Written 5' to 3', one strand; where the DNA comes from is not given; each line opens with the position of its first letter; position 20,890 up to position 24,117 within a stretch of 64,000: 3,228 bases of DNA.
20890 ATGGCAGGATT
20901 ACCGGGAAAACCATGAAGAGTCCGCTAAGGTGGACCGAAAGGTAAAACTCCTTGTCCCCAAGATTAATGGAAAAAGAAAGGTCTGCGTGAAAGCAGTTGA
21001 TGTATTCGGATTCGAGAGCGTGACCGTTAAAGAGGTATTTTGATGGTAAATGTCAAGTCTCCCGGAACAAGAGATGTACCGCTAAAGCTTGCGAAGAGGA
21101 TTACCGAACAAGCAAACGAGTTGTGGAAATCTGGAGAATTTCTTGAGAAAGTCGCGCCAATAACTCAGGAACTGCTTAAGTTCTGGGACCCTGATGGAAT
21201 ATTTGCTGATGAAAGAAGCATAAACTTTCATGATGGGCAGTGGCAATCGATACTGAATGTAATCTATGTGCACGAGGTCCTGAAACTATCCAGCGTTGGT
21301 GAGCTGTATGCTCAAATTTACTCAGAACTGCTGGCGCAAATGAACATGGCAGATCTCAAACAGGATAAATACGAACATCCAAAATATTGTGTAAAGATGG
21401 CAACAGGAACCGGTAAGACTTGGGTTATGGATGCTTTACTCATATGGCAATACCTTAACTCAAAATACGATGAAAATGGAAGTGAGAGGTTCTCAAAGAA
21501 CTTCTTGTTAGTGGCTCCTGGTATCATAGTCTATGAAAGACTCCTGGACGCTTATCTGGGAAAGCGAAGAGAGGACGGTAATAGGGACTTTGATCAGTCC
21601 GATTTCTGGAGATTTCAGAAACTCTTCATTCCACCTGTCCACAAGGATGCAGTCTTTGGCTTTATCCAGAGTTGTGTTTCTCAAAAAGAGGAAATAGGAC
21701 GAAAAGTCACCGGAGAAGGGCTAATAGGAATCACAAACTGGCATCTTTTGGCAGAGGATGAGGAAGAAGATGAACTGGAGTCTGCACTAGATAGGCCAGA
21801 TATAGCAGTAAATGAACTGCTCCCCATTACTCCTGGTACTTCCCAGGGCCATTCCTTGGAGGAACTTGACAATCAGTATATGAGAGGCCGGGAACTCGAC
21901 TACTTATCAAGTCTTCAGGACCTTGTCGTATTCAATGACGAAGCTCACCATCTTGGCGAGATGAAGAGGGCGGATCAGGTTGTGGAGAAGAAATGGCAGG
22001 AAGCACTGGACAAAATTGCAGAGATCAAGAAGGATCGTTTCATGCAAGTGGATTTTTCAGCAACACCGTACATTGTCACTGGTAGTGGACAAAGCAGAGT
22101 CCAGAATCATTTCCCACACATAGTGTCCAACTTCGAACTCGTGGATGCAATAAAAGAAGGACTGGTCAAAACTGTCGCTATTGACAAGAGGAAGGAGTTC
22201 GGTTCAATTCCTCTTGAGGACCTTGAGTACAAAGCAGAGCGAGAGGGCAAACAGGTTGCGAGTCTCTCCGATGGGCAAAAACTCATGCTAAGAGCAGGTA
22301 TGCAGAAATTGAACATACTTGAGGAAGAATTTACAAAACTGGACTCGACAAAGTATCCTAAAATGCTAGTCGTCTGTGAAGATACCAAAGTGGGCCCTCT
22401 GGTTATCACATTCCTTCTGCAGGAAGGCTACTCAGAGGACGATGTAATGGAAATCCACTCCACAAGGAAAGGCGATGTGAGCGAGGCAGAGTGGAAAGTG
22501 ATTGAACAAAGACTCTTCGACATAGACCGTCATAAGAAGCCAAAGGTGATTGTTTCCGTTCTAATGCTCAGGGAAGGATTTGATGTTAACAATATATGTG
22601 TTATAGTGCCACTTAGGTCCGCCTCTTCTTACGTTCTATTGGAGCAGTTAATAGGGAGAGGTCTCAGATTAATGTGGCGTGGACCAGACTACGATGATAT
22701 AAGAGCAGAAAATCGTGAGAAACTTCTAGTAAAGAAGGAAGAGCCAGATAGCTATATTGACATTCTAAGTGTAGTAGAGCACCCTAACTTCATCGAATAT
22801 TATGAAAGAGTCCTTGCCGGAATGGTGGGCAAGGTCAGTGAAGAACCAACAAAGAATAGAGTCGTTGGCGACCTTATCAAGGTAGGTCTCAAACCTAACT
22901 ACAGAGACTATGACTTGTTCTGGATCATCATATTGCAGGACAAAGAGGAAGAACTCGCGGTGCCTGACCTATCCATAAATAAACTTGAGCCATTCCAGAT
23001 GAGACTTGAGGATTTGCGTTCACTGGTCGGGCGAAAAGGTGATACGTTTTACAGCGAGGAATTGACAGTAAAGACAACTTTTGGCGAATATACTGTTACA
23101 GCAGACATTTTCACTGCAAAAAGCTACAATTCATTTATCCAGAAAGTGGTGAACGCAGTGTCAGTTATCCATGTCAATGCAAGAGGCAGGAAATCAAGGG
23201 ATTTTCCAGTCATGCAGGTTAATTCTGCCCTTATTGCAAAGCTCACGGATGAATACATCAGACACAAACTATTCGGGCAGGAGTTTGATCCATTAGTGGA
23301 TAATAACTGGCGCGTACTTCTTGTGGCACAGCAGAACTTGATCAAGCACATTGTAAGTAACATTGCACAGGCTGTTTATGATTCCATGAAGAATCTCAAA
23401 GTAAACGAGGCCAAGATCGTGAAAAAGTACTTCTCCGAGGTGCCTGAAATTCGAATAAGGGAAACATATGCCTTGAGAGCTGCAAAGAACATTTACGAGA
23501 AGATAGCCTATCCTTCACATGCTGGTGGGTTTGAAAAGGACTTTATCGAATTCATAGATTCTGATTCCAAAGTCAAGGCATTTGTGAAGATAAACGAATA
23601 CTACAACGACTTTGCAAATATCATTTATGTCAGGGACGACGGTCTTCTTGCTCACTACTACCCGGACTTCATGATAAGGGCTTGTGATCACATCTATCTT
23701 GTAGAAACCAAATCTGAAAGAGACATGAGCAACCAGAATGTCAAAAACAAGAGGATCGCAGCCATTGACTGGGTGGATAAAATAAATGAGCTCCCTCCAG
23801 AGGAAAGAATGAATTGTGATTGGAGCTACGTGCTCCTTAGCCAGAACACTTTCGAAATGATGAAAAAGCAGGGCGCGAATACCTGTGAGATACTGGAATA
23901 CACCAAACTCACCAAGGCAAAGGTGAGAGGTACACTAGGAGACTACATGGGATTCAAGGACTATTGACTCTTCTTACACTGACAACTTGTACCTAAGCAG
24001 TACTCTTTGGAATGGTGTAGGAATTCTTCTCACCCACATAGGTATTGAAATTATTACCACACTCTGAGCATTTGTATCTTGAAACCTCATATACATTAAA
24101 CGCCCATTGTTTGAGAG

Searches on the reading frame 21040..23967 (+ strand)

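Call 78: search_protein_families(library=pfam, proteins=[window:21040-23967:+], max_evalue=0.00001)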
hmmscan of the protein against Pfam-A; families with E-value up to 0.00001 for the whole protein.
window:21040-23967:+ (975 aa): 1 family
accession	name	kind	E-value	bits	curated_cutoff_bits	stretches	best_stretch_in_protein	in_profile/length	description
PF04851.21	ResIII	-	1.3e-15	58.2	22.5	1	102-344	20-163/164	Type III restriction enzyme, res subunit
